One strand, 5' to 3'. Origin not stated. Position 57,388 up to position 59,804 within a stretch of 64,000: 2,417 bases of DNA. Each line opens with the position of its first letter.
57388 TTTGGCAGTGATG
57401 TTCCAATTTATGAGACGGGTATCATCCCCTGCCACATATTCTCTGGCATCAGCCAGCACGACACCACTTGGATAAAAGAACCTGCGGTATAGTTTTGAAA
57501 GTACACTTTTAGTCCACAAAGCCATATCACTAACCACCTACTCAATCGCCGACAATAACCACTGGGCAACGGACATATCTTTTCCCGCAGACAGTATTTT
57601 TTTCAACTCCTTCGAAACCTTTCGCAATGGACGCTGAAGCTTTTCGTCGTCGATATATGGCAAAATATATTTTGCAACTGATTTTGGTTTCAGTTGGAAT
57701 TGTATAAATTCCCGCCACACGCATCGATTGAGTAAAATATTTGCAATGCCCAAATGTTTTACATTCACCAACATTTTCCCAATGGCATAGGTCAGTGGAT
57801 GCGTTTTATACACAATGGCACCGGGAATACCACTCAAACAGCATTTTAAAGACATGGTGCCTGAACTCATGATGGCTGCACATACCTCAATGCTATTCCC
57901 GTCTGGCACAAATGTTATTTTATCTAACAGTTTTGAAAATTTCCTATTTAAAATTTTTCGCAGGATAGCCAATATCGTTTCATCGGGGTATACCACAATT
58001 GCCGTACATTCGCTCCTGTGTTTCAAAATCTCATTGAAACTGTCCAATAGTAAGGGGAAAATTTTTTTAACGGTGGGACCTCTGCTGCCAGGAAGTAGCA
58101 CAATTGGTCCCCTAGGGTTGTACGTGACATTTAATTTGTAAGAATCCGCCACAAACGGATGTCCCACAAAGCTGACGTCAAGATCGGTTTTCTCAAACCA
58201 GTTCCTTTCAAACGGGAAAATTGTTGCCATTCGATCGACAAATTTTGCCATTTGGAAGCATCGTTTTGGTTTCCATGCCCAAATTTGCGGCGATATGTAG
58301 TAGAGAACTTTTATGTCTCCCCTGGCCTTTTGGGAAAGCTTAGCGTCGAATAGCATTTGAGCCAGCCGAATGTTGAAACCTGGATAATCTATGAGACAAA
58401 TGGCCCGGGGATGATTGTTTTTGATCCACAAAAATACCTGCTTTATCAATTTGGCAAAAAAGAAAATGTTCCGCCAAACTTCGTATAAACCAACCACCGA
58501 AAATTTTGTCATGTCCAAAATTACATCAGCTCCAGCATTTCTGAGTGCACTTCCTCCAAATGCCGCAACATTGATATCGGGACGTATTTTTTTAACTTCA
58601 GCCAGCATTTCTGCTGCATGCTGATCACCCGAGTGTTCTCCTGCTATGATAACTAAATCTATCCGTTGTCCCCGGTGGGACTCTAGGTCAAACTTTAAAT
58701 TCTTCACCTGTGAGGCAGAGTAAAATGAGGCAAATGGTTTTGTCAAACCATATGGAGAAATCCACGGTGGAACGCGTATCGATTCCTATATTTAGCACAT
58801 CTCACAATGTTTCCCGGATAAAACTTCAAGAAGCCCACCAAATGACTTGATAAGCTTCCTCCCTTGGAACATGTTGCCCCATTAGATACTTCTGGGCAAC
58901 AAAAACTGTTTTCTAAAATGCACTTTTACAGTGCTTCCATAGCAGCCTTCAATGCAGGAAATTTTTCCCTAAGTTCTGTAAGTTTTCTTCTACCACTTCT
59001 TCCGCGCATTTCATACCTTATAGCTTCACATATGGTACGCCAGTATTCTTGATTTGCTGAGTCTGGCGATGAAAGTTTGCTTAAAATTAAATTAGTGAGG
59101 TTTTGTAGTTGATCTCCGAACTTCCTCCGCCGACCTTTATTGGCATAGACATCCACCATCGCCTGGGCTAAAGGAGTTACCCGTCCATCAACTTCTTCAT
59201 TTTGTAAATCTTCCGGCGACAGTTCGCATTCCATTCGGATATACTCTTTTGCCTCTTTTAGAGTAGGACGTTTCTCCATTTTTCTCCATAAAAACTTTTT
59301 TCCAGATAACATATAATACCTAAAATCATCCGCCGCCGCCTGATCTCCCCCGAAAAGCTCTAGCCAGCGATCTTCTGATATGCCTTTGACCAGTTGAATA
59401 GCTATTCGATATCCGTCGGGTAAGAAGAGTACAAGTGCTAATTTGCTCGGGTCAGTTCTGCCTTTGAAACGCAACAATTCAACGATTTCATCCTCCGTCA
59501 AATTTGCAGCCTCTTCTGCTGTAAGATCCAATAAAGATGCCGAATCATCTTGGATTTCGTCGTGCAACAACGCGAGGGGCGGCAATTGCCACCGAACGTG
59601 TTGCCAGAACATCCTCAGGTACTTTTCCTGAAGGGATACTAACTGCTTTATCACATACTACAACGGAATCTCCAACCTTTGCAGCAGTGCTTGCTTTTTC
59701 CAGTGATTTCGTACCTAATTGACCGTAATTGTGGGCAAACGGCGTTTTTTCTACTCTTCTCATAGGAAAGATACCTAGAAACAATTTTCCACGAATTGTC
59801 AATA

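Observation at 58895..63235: Tandem array of four paralogs of an unrecognised protein family between lpxB and gatB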

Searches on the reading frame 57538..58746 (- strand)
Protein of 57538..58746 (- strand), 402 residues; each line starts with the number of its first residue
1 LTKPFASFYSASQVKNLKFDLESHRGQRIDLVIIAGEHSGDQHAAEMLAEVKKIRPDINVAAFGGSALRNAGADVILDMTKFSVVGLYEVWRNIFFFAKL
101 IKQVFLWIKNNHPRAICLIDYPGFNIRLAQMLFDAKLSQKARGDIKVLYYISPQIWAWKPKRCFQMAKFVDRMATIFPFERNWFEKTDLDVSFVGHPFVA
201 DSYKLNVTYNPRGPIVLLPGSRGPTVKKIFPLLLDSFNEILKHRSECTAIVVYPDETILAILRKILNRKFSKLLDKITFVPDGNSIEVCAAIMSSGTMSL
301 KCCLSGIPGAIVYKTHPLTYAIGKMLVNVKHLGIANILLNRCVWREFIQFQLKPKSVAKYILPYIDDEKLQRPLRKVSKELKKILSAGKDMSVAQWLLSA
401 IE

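Call 95: search_protein_families(library=pfam, proteins=[window:57538-58746:-], max_evalue=0.001)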
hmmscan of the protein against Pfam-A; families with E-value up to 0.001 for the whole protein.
window:57538-58746:- (402 aa): 1 family
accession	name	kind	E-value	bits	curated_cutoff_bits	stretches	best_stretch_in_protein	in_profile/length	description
PF02684.21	LpxB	-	1.3e-70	238.6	22.6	1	32-372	2-346/374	Lipid-A-disaccharide synthetase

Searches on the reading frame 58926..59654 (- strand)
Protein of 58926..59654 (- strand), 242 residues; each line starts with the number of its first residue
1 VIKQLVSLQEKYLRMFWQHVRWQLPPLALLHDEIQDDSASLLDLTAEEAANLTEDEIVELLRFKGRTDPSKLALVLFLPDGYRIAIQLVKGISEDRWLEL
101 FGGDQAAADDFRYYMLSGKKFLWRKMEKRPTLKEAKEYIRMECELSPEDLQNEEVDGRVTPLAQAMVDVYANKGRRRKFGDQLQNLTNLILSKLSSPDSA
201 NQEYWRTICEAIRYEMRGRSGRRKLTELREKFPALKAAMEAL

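Call 4: search_protein_families(library=pfam, proteins=[window:58926-59654:-], max_evalue=1)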
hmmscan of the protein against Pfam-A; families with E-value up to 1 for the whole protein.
window:58926-59654:- (242 aa): 3 families
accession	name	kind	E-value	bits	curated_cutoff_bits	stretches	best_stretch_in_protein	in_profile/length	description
PF10312.14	Cactin_mid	-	0.0063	16.7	23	1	176-214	145-183/194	Conserved mid region of cactin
PF19551.4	DUF6074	-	0.12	13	27.2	0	199-218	30-49/83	Family of unknown function (DUF6074)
PF22597.2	DYN_lid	-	0.19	12.5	27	0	154-173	11-30/93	Dynein heavy chain, ATPase lid domain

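Call 5: search_protein_families(library=ncbifam, proteins=[window:58926-59654:-], max_evalue=1)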
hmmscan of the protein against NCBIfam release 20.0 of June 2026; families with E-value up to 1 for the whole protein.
window:58926-59654:- (242 aa): 0 families
